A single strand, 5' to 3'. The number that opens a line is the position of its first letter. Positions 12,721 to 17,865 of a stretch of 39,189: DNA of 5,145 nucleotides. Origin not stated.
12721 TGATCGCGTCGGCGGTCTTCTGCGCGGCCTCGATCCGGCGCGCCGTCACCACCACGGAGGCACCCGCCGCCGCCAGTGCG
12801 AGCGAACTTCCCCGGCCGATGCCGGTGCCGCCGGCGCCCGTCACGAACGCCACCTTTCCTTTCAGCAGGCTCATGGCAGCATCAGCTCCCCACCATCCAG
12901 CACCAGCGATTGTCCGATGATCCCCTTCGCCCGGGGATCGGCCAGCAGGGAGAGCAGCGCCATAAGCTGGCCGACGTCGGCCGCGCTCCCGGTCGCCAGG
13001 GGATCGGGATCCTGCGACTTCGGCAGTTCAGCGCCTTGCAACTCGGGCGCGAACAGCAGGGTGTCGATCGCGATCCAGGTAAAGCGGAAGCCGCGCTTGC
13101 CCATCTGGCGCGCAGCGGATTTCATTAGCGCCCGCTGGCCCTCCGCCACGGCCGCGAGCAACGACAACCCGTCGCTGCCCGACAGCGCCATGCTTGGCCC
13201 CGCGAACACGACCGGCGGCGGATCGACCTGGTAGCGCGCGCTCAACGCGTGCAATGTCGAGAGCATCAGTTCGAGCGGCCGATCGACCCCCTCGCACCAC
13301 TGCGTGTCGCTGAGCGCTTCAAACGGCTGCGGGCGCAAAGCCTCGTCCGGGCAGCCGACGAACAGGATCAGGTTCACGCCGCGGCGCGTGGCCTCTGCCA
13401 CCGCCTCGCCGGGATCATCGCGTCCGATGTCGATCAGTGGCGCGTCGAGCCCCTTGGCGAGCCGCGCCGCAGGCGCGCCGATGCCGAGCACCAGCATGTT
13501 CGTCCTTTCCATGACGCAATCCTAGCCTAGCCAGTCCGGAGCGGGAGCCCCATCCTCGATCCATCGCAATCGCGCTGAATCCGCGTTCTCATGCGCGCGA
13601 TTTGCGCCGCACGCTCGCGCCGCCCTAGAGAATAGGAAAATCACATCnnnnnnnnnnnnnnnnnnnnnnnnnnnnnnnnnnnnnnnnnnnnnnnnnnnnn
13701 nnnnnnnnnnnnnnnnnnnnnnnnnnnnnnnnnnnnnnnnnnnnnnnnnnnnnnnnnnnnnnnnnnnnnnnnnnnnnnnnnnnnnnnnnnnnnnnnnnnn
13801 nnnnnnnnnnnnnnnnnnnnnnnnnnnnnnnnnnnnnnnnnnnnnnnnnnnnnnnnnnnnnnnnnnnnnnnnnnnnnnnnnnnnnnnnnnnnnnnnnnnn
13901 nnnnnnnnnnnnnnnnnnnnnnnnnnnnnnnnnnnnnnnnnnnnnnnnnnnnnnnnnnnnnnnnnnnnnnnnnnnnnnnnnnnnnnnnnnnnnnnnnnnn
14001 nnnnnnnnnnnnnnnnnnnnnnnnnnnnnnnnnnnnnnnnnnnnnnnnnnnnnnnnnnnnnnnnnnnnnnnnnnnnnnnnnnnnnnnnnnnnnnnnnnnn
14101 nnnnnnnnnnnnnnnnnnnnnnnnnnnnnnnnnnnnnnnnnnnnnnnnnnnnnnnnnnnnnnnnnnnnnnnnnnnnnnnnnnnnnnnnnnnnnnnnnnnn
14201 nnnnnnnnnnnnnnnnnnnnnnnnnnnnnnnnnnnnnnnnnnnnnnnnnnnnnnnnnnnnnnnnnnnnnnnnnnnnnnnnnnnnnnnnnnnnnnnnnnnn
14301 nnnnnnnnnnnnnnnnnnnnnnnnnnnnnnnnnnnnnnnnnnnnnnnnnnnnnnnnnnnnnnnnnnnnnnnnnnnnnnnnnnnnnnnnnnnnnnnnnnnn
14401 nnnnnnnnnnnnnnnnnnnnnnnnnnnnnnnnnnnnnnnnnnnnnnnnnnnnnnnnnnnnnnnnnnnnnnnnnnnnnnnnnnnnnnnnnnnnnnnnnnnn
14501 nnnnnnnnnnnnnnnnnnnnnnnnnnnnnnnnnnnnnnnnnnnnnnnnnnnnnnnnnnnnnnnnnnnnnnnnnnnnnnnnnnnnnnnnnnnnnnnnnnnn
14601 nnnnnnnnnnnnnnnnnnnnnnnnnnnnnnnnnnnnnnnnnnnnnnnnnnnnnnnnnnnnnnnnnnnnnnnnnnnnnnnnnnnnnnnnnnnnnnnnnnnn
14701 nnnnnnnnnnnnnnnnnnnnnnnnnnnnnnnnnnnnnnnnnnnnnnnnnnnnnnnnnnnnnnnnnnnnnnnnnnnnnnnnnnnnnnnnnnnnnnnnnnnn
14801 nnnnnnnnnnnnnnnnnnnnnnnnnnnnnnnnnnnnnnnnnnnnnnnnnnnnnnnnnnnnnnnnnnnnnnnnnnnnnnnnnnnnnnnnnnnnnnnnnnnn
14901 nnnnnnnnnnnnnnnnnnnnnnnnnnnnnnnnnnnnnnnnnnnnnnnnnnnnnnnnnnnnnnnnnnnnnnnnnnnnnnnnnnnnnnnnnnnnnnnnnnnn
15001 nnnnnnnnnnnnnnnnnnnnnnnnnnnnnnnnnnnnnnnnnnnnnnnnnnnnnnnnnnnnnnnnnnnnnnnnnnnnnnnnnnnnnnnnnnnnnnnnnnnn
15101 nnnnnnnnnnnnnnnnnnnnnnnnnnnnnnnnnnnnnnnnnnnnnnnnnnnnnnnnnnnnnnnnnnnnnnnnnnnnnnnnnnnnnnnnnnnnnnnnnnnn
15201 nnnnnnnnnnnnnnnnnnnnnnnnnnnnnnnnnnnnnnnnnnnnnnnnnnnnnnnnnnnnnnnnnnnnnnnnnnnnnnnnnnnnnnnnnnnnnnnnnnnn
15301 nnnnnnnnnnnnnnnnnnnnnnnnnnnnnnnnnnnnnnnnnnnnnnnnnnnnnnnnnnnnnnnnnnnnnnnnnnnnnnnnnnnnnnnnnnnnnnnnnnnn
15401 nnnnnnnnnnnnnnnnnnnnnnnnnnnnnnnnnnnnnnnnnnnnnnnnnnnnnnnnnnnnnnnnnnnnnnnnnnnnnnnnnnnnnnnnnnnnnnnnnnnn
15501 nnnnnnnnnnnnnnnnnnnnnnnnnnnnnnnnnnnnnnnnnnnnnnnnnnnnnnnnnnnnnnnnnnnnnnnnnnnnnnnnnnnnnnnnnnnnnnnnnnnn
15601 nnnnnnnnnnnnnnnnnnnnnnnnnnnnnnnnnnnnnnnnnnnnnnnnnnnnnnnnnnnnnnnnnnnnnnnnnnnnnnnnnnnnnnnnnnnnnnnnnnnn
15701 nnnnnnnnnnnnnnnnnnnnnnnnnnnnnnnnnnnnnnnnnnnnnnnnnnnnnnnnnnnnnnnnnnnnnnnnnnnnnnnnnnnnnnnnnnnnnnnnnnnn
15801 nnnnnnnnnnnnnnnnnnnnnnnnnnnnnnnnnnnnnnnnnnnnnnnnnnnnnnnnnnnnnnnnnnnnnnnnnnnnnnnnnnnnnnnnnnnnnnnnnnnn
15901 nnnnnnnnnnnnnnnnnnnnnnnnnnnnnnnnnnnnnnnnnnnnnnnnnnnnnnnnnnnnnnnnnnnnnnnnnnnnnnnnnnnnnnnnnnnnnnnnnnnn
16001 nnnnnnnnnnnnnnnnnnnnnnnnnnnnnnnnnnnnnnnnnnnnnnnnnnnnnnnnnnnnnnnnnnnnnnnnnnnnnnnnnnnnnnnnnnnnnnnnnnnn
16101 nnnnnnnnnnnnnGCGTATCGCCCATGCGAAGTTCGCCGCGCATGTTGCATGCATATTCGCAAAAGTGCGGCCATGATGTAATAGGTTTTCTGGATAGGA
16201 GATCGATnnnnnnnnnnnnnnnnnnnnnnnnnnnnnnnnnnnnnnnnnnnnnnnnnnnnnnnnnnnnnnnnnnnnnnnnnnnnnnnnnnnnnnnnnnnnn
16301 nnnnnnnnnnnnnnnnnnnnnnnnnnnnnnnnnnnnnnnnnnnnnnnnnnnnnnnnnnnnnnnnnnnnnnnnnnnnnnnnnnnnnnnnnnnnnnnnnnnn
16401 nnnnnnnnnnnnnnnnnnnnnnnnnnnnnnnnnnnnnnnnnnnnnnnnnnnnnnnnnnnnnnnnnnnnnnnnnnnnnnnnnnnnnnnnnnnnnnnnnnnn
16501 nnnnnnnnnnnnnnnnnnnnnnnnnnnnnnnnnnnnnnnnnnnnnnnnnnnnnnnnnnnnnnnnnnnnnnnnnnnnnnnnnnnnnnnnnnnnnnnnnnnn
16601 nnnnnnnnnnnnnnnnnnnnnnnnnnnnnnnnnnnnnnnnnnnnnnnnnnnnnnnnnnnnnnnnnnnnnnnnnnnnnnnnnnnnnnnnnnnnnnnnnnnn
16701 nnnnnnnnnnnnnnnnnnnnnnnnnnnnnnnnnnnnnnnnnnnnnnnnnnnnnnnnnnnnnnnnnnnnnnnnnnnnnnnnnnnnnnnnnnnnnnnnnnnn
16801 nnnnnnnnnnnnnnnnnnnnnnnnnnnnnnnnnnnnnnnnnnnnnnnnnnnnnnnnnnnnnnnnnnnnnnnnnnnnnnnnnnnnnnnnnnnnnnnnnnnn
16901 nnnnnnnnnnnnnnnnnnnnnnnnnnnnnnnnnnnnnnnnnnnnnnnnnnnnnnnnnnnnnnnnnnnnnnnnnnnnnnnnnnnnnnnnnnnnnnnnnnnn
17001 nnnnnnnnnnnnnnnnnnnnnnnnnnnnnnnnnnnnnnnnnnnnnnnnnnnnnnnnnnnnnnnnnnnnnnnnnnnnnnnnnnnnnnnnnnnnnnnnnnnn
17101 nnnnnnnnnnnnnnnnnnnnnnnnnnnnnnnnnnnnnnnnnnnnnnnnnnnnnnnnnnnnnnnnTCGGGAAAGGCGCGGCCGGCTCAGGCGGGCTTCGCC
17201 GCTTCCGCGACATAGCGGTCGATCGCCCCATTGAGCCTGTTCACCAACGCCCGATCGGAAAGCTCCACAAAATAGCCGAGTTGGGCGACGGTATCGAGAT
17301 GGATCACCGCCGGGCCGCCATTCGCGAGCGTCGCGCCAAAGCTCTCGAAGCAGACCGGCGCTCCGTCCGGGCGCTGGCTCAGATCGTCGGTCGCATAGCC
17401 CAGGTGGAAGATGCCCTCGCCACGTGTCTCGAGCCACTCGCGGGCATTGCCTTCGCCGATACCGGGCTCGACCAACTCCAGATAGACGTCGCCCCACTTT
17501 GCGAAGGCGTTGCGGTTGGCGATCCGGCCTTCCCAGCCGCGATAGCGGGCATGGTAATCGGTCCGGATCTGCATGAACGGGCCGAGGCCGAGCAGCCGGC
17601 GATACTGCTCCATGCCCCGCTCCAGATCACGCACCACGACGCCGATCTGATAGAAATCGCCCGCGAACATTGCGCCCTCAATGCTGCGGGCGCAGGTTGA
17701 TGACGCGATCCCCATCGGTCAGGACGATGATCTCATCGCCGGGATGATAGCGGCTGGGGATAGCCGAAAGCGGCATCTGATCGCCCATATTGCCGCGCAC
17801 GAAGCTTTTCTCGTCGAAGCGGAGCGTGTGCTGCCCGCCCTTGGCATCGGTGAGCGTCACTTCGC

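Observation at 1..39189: Oxygenase-heavy steroid/bile-salt-type catabolic supercluster with no visible thiolase, aldolase or reductase partners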

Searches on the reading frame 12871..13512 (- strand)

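Call 7: search_protein_families(library=pfam, proteins=[window:12871-13512:-])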
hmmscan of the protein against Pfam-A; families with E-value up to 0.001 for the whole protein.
window:12871-13512:- (213 aa): 1 family
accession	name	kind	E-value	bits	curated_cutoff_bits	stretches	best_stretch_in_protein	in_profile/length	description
PF13561.12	adh_short_C2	-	0.00015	21.9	27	1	118-208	142-234/236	Enoyl-(Acyl carrier protein) reductase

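Call 20: search_protein_families(library=ncbifam, proteins=[window:12871-13512:-], max_evalue=1e-10)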
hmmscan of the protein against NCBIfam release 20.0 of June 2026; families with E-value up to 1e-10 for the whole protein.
window:12871-13512:- (213 aa): 0 families

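Call 54: search_protein_families(library=ncbifam, proteins=[window:12871-13512:-], max_evalue=1e-8)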
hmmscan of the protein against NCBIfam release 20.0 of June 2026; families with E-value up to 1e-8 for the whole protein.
window:12871-13512:- (213 aa): 0 families

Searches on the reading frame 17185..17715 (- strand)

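Call 7: search_protein_families(library=pfam, proteins=[window:17185-17715:-])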
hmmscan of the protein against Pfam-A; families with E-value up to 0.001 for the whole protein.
window:17185-17715:- (176 aa): 2 families
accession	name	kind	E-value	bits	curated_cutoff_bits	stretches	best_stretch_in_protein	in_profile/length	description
PF13669.12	Glyoxalase_4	-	1.8e-10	41.5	27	1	23-114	2-81/109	Glyoxalase/Bleomycin resistance protein/Dioxygenase superfamily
PF13468.12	Glyoxalase_3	-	0.00076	20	25.1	0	25-114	5-90/176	Glyoxalase-like domain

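Call 19: search_protein_families(library=ncbifam, proteins=[window:17185-17715:-], max_evalue=1e-10)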
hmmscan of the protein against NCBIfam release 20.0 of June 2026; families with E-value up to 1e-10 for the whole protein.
window:17185-17715:- (176 aa): 0 families
